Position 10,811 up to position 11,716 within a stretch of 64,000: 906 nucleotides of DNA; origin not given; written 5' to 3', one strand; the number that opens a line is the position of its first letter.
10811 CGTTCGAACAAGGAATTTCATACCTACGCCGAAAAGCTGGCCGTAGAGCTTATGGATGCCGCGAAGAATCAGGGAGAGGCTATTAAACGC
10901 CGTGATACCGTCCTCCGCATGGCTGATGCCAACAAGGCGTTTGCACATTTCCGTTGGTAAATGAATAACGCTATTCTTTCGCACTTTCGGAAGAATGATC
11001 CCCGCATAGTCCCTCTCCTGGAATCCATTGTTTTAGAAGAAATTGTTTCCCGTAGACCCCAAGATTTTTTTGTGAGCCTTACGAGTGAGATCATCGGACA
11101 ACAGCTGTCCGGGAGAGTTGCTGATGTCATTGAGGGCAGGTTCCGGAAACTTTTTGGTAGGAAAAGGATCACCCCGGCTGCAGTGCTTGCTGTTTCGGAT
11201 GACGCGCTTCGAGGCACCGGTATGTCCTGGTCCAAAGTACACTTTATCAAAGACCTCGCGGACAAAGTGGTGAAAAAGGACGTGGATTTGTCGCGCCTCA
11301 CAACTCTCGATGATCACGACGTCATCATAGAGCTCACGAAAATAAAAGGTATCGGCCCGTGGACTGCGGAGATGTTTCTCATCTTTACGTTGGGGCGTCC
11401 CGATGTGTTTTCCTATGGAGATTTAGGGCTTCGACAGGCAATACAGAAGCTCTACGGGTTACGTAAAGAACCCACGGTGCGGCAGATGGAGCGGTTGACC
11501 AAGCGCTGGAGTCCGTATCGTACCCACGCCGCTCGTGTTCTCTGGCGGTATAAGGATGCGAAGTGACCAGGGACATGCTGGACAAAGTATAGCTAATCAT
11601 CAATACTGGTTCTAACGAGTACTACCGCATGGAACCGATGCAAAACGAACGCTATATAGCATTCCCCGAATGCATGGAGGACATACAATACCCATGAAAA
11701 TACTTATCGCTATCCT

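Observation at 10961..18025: The str operon is split: about 7 kb of accessory genes between rpsG and fusA, starting with a DNA glycosylase whose start codon directly follows the rpsG stop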

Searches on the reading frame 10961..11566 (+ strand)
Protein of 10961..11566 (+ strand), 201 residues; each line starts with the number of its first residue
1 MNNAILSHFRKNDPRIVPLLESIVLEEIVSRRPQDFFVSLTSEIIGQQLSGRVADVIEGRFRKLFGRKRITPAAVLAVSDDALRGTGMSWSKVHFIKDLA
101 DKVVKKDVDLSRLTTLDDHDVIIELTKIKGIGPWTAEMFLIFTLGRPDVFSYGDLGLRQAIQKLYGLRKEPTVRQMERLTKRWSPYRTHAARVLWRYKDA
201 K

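Call 5: search_protein_families(library=pfam, proteins=[window:10961-11566:+], max_evalue=0.01)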
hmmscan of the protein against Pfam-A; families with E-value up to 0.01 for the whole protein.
window:10961-11566:+ (201 aa): 1 family
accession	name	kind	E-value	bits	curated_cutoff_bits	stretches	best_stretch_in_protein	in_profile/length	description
PF00730.31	HhH-GPD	-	5.8e-13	49.6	26.2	1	42-184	2-107/108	HhH-GPD superfamily base excision DNA repair protein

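Call 6: search_protein_families(library=ncbifam, proteins=[window:10961-11566:+], max_evalue=0.01)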
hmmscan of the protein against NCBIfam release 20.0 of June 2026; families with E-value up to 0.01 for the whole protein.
window:10961-11566:+ (201 aa): 2 families
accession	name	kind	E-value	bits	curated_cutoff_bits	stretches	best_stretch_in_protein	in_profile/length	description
NF007641.0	PRK10308.1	equivalog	1.8e-09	37.6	229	1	41-196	126-273/285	DNA-3-methyladenine glycosylase 2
NF053634.1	MonDNAglycDR2438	equivalog_domain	0.0027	17.3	400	1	37-149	21-133/219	monofunctional DNA glycosylase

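Call 7: find_encoding_contigs(protein=window:10961-11566:+, flank=10000, max_places=10)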
Protein window:10961-11566:+ (201 aa): 4 contigs read that carry it; 3 places shown.
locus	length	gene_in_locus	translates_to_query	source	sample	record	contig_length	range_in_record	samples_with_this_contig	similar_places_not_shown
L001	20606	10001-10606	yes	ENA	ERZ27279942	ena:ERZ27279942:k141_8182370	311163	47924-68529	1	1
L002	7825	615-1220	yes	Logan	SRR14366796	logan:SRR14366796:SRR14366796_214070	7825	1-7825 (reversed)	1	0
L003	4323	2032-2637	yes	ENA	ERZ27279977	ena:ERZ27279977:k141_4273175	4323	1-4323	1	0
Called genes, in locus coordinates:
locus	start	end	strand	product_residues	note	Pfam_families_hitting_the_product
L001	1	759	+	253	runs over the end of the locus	PF12705:PDDEXK_1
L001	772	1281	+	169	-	PF03073:TspO_MBR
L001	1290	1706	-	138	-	PF08570:DUF1761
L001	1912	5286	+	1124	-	PF04563:RNA_pol_Rpb2_1, PF04561:RNA_pol_Rpb2_2, PF04565:RNA_pol_Rpb2_3, PF10385:RNA_pol_Rpb2_45, PF00562:RNA_pol_Rpb2_6, PF04560:RNA_pol_Rpb2_7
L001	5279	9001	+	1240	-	PF04997:RNA_pol_Rpb1_1, PF00623:RNA_pol_Rpb1_2, PF04983:RNA_pol_Rpb1_3, PF04998:RNA_pol_Rpb1_5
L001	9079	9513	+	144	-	PF00164:Ribosom_S12_S23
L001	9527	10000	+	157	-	PF00177:Ribosomal_S7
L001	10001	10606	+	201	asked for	PF00730:HhH-GPD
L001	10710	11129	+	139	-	-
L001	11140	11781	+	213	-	PF02834:LigT_PEase, PF13563:2_5_RNA_ligase2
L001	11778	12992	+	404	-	PF23500:DUF7133, PF22807:TrAA12, PF07995:GSDH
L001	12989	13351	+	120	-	-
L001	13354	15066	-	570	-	PF02683:DsbD_TM, PF13386:DsbD_2 (faint), PF00578:AhpC-TSA, PF08534:Redoxin, PF13905:Thioredoxin_8, PF17991:Thioredoxin_10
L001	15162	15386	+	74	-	-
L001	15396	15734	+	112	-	PF06052:3-HAO (weak), PF07883:Cupin_2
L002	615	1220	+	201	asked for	PF00730:HhH-GPD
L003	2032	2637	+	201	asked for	PF00730:HhH-GPD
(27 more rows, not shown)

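Call 12: find_homologous_proteins(query=window:10961-11566:+, max_evalue=1e-10)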
Query window:10961-11566:+ (201 aa): 6237 proteins with E <= 1e-10 among 6440 candidates; the best 120 are listed.
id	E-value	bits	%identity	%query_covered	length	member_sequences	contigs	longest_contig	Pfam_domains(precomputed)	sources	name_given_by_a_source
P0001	6.4e-128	442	100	100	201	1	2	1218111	PF00730.32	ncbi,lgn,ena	-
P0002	9.0e-97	340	77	100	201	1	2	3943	PF00730.32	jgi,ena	jgi:DNA-3-methyladenine glycosylase II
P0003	6.4e-95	334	78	100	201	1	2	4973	PF00730.32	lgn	-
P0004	2.1e-94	333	75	98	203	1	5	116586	PF00730.32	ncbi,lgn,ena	-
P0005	8.4e-89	314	75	100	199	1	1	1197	PF00730.32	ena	-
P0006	4.5e-88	312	72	100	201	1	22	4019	PF00730.32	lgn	-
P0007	1.5e-84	301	68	100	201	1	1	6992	PF00730.32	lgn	-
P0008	3.0e-84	300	71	100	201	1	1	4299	PF00730.32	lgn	-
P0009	3.2e-83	296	68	99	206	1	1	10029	PF00730.32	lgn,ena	-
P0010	7.9e-80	285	68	99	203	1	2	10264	PF00730.32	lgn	-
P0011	5.0e-79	283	62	99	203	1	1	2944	PF00730.32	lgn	-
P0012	9.5e-79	282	65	100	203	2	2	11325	PF00730.32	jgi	jgi:DNA-3-methyladenine glycosylase II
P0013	3.0e-77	277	66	98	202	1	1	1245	PF00730.32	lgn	-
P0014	4.1e-77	276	66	98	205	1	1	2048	PF00730.32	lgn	-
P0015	6.6e-77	276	63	99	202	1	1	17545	PF00730.32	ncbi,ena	-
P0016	1.0e-76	275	62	98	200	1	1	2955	PF00730.32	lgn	-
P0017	3.4e-76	273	63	96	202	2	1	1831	PF00730.32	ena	-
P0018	3.6e-76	273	59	100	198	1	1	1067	PF00730.32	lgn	-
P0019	6.6e-76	272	64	98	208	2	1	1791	PF00730.32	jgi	-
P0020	6.8e-76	272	62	100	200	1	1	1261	PF00730.32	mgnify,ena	mgnify:CR=1 FL=1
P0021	1.2e-75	272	62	100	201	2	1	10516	PF00730.32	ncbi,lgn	-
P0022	1.6e-75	271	64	98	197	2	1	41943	PF00730.32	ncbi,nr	ncbi:DNA-3-methyladenine glycosylase 2 family protein [Candidatus Gottesmanbacteria bacterium]|nr:DN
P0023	2.5e-75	270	62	99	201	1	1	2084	PF00730.32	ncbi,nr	ncbi:DNA-3-methyladenine glycosylase 2 family protein [Candidatus Gottesmanbacteria bacterium]|nr:DN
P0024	3.0e-75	270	63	98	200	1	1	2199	PF00730.32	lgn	-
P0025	3.8e-75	270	66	98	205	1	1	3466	PF00730.32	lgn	-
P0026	3.8e-75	270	61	99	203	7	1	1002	PF00730.32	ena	-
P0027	5.1e-75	269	63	98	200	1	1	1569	PF00730.32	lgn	-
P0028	7.3e-75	269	61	100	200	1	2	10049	PF00730.32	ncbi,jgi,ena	-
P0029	8.1e-75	269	61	100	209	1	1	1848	PF00730.32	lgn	-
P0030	8.7e-75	269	61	98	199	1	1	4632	PF00730.32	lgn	-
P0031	9.8e-75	269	63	99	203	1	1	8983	PF00730.32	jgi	-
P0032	1.1e-74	268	62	98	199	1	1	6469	PF00730.32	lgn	-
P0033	1.4e-74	268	61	99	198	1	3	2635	PF00730.32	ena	-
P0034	1.7e-74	268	61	98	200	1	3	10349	PF00730.32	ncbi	-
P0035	1.9e-74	268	62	98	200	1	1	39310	PF00730.32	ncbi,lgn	-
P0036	3.0e-74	267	62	96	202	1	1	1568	PF00730.32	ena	-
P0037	3.2e-74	267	62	98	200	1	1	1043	PF00730.32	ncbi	-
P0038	1.3e-73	265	61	98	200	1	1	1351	PF00730.32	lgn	-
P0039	1.4e-73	265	60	100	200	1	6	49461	PF00730.32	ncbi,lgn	-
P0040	1.6e-73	265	61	100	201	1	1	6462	PF00730.32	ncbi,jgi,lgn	jgi:DNA-3-methyladenine glycosylase II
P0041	3.1e-73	264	61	98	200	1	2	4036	PF00730.32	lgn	-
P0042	3.6e-73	263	60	98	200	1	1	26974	PF00730.32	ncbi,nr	ncbi:DNA-3-methyladenine glycosylase 2 family protein [Candidatus Gottesmanbacteria bacterium]|nr:DN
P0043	3.7e-73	263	60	98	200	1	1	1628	PF00730.32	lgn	-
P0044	3.8e-73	263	60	99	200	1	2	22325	PF00730.32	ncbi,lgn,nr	ncbi:DNA-3-methyladenine glycosylase 2 family protein [Candidatus Gottesmanbacteria bacterium]|nr:DN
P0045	3.9e-73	263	60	100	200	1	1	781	PF00730.32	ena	-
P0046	5.4e-73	263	63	98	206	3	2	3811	PF00730.32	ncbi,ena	-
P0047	9.0e-73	262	61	98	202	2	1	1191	PF00730.32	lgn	-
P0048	9.4e-73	262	60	100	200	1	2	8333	PF00730.32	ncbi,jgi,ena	-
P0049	1.8e-72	261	61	98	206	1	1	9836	PF00730.32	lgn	-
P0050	2.0e-72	261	61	98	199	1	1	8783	PF00730.32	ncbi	-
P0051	2.4e-72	261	61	98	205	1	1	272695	PF00730.32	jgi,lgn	jgi:DNA-3-methyladenine glycosylase II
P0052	2.7e-72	261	61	98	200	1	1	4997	PF00730.32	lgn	-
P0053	2.8e-72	261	64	98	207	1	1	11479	PF00730.32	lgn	-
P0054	3.5e-72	260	64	98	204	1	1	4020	PF00730.32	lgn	-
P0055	4.1e-72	260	59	98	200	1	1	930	PF00730.32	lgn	-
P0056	4.8e-72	260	60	98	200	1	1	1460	PF00730.32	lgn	-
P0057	5.2e-72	260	60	98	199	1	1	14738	PF00730.32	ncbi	-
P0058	5.6e-72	260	62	98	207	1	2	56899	PF00730.32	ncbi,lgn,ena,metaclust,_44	metaclust:\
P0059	1.1e-71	259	60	98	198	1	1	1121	PF00730.32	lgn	-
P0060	1.4e-71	258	57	100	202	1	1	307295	PF00730.32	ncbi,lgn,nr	ncbi:MAG: DNA-3-methyladenine glycosylase [Candidatus Gottesmanbacteria bacterium]|nr:DNA-3-methylad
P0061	2.3e-71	258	59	97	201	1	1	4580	PF00730.32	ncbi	-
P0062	2.3e-71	258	59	98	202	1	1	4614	PF00730.32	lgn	-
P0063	2.3e-71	258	59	98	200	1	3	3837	PF00730.32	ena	-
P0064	2.5e-71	257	60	98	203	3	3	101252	PF00730.32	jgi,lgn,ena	-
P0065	2.9e-71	257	59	98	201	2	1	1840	PF00730.32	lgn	-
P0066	3.0e-71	257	58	99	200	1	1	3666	PF00730.32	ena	-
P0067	4.0e-71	257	58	98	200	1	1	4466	PF00730.32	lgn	-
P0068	5.3e-71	256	60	99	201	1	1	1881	PF00730.32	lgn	-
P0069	5.6e-71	256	59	98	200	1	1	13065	PF00730.32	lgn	-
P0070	5.8e-71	256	61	97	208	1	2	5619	PF00730.32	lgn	-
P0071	6.3e-71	256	59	98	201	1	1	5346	PF00730.32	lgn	-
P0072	6.4e-71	256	60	98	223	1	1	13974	PF00730.32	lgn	-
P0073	6.5e-71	256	61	98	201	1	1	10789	PF00730.32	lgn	-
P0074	6.8e-71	256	60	95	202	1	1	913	PF00730.32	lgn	-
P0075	6.8e-71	256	58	100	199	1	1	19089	PF00730.32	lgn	-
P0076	7.1e-71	256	60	99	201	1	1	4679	PF00730.32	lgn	-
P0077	7.6e-71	256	60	98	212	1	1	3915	PF00730.32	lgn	-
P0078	7.9e-71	256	60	96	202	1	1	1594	PF00730.32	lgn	-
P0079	8.3e-71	256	59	100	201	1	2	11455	PF00730.32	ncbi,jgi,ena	-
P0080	8.8e-71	256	59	99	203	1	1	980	PF00730.32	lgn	-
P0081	1.0e-70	255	60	97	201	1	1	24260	PF00730.32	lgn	-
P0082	1.8e-70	255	59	97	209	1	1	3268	PF00730.32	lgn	-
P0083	1.9e-70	255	59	98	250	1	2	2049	PF00730.32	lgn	-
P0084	2.2e-70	254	60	98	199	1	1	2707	PF00730.32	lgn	-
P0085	2.4e-70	254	57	97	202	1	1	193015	PF00730.32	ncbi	-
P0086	2.4e-70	254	60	98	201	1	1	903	PF00730.32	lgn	-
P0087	2.5e-70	254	59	98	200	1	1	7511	PF00730.32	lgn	-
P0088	4.0e-70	253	59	97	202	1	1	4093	PF00730.32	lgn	-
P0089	4.6e-70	253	60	98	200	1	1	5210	PF00730.32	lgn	-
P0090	5.5e-70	253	58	98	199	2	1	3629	PF00730.32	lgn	-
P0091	5.6e-70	253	60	98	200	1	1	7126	PF00730.32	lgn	-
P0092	6.0e-70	253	61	98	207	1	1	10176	PF00730.32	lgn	-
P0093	6.7e-70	253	59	100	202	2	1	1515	PF00730.32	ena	-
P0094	8.2e-70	252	59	98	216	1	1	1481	PF00730.32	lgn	-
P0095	9.6e-70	252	58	99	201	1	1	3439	PF00730.32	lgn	-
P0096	2.0e-69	251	56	100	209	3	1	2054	PF00730.32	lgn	-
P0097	2.3e-69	251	58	98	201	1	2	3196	PF00730.32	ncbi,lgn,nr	ncbi:DNA-3-methyladenine glycosylase 2 family protein [Candidatus Roizmanbacteria bacterium]|nr:DNA-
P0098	3.6e-69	250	58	99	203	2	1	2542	PF00730.32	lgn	-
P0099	3.8e-69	250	59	98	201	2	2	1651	PF00730.32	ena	-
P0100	5.4e-69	250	58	99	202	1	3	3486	PF00730.32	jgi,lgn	-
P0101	7.4e-69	249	56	98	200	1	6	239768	PF00730.32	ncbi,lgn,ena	ncbi:MAG: DNA-3-methyladenine glycosylase [Patescibacteria group bacterium]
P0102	8.2e-69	249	57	99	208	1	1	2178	PF00730.32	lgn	-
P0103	9.2e-69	249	57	99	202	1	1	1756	PF00730.32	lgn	-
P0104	1.1e-68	249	55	98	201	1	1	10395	PF00730.32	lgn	-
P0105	1.2e-68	249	57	99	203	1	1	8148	PF00730.32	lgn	-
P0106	1.7e-68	248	57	98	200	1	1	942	PF00730.32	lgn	-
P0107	1.7e-68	248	57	100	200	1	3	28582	PF00730.32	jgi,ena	-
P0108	1.8e-68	248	57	100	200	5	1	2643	PF00730.32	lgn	-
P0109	2.5e-68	248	57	98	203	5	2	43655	PF00730.32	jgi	jgi:DNA-3-methyladenine glycosylase II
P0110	3.4e-68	247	60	98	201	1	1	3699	PF00730.32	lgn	-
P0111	4.0e-68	247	59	98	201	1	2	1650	PF00730.32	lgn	-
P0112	4.3e-68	247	59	99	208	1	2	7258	PF00730.32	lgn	-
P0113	4.3e-68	247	59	98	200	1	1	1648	PF00730.32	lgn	-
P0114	5.5e-68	247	58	100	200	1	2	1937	PF00730.32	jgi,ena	-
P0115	6.8e-68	246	59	98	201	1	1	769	PF00730.32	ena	-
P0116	7.9e-68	246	57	99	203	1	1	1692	PF00730.32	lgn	-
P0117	1.1e-67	246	56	100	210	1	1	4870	PF00730.32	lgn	-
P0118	2.1e-67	245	57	99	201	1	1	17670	PF00730.32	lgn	-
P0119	2.7e-67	244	58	98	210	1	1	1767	PF00730.32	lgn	-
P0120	2.8e-67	244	57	99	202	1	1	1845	PF00730.32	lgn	-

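Call 14: find_related_loci(query=window:10961-11566:+, collection=metagenome_contigs, flank=10000)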
Query window:10961-11566:+ (201 aa) in metagenome_contigs; peptide patterns used: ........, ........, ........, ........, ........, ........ (x = any residue, [..] = any of these).
600 stretches matched a pattern (row limit reached: there are more); 591 encode a relative of the query (tblastn E <= 1e-3); the best 80 are kept; 80 distinct loci.
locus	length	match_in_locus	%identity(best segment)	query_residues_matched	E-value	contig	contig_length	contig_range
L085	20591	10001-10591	50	7-201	3e-61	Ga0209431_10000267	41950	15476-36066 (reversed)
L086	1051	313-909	49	1-199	2e-65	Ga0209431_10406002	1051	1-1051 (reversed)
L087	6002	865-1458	49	5-201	5e-61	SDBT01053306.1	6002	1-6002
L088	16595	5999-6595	48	1-199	8e-61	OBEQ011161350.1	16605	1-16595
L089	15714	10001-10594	45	2-195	1e-57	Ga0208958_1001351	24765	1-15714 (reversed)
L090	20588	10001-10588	49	5-199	8e-60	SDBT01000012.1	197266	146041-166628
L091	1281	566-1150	47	8-201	2e-57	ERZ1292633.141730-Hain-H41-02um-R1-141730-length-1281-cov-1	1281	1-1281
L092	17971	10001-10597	50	1-199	1e-61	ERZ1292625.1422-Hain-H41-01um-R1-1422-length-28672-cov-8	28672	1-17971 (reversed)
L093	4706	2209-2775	48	6-195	4e-52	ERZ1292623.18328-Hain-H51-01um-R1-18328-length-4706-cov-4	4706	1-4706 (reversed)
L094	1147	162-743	47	6-195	8e-53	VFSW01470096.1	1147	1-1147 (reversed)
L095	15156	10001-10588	45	2-201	1e-49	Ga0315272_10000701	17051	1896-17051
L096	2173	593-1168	45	6-195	9e-50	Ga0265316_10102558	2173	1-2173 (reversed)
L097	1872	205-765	43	8-195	3e-49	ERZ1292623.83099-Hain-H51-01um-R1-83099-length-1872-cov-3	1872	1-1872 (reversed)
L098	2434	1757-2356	44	1-200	4e-48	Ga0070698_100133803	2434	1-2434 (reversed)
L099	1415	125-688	41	9-201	7e-49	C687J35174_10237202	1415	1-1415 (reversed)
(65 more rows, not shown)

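Call 16: find_encoding_contigs(protein=P0004, flank=10000, max_places=3)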
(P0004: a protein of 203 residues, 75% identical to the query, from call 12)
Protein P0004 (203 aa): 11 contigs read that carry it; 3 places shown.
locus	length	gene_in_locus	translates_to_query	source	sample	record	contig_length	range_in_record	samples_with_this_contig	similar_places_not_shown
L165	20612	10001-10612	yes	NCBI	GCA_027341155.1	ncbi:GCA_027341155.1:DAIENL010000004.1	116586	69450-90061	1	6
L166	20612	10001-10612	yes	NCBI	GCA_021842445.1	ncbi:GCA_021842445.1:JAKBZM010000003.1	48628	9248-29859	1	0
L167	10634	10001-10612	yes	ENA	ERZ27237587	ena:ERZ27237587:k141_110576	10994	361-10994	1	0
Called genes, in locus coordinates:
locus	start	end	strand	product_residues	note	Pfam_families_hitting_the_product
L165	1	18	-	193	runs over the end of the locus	-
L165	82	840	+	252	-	PF12705:PDDEXK_1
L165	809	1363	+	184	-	PF03073:TspO_MBR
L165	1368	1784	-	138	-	PF08570:DUF1761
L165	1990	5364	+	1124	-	PF04563:RNA_pol_Rpb2_1, PF04561:RNA_pol_Rpb2_2, PF04565:RNA_pol_Rpb2_3, PF10385:RNA_pol_Rpb2_45, PF00562:RNA_pol_Rpb2_6, PF04560:RNA_pol_Rpb2_7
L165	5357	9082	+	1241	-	PF04997:RNA_pol_Rpb1_1, PF00623:RNA_pol_Rpb1_2, PF04983:RNA_pol_Rpb1_3, PF04998:RNA_pol_Rpb1_5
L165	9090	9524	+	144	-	PF00164:Ribosom_S12_S23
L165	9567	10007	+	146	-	PF00177:Ribosomal_S7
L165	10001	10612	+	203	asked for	PF00730:HhH-GPD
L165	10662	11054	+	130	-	-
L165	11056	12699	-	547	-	PF02683:DsbD_TM, PF00578:AhpC-TSA, PF08534:Redoxin, PF13905:Thioredoxin_8 (weak), PF17991:Thioredoxin_10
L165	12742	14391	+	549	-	PF00884:Sulfatase, PF01663:Phosphodiest (faint), PF00884:Sulfatase, PF16347:SGSH_C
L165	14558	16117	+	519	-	PF00884:Sulfatase, PF01663:Phosphodiest (faint), PF00884:Sulfatase, PF16347:SGSH_C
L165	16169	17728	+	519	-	PF00884:Sulfatase, PF16347:SGSH_C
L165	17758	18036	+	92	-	-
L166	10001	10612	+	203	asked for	PF00730:HhH-GPD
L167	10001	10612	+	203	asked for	PF00730:HhH-GPD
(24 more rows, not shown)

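Call 17: find_encoding_contigs(protein=P0009, flank=10000, max_places=2)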
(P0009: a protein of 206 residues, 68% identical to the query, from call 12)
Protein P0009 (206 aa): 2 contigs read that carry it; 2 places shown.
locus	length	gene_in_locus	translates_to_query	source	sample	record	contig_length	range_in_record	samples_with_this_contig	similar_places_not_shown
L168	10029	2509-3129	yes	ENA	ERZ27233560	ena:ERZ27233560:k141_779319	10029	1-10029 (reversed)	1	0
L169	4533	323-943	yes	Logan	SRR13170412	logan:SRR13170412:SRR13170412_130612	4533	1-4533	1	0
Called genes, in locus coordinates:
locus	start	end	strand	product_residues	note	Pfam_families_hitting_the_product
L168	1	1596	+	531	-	?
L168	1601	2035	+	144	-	PF00164:Ribosom_S12_S23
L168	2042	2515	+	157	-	PF00177:Ribosomal_S7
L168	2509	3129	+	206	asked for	PF00730:HhH-GPD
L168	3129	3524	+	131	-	-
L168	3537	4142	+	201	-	PF02834:LigT_PEase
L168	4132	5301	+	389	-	PF22807:TrAA12, PF07995:GSDH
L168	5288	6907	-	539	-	PF02683:DsbD_TM, PF13386:DsbD_2 (weak), PF00578:AhpC-TSA, PF08534:Redoxin, PF13905:Thioredoxin_8, PF17991:Thioredoxin_10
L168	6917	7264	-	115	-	-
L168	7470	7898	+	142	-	PF09391:DUF2000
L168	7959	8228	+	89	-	-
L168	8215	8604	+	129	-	-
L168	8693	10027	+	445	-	?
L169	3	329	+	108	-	?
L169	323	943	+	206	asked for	PF00730:HhH-GPD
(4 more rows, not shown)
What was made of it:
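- In L168 the run rpsL-rpsG-glycosylase-Cys protein-2H-GSDH has gaps of 6, -7, -1, 12 and -11 nt (call 17).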

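Call 18: find_encoding_contigs(protein=P0012, flank=10000, max_places=2)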
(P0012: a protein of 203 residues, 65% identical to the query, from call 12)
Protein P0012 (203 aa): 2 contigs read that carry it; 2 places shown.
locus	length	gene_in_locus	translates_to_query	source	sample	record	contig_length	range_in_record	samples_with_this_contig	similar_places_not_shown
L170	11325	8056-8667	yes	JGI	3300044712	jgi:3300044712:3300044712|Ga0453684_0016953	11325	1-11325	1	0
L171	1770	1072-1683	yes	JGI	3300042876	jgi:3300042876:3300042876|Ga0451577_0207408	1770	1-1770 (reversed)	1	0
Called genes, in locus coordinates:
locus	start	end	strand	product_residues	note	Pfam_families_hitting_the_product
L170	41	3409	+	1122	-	PF04563:RNA_pol_Rpb2_1, PF04561:RNA_pol_Rpb2_2, PF04565:RNA_pol_Rpb2_3, PF10385:RNA_pol_Rpb2_45, PF00562:RNA_pol_Rpb2_6, PF04560:RNA_pol_Rpb2_7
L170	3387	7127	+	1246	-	PF04997:RNA_pol_Rpb1_1, PF00623:RNA_pol_Rpb1_2, PF04983:RNA_pol_Rpb1_3, PF04998:RNA_pol_Rpb1_5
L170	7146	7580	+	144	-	PF00164:Ribosom_S12_S23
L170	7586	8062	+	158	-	PF00177:Ribosomal_S7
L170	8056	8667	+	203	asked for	PF00730:HhH-GPD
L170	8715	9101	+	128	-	-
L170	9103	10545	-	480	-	PF02683:DsbD_TM, PF00578:AhpC-TSA, PF08534:Redoxin, PF13905:Thioredoxin_8, PF17991:Thioredoxin_10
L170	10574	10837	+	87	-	-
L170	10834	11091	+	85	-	PF11731:Cdd1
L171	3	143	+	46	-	?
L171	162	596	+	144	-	PF00164:Ribosom_S12_S23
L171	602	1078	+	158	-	PF00177:Ribosomal_S7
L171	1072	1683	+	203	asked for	PF00730:HhH-GPD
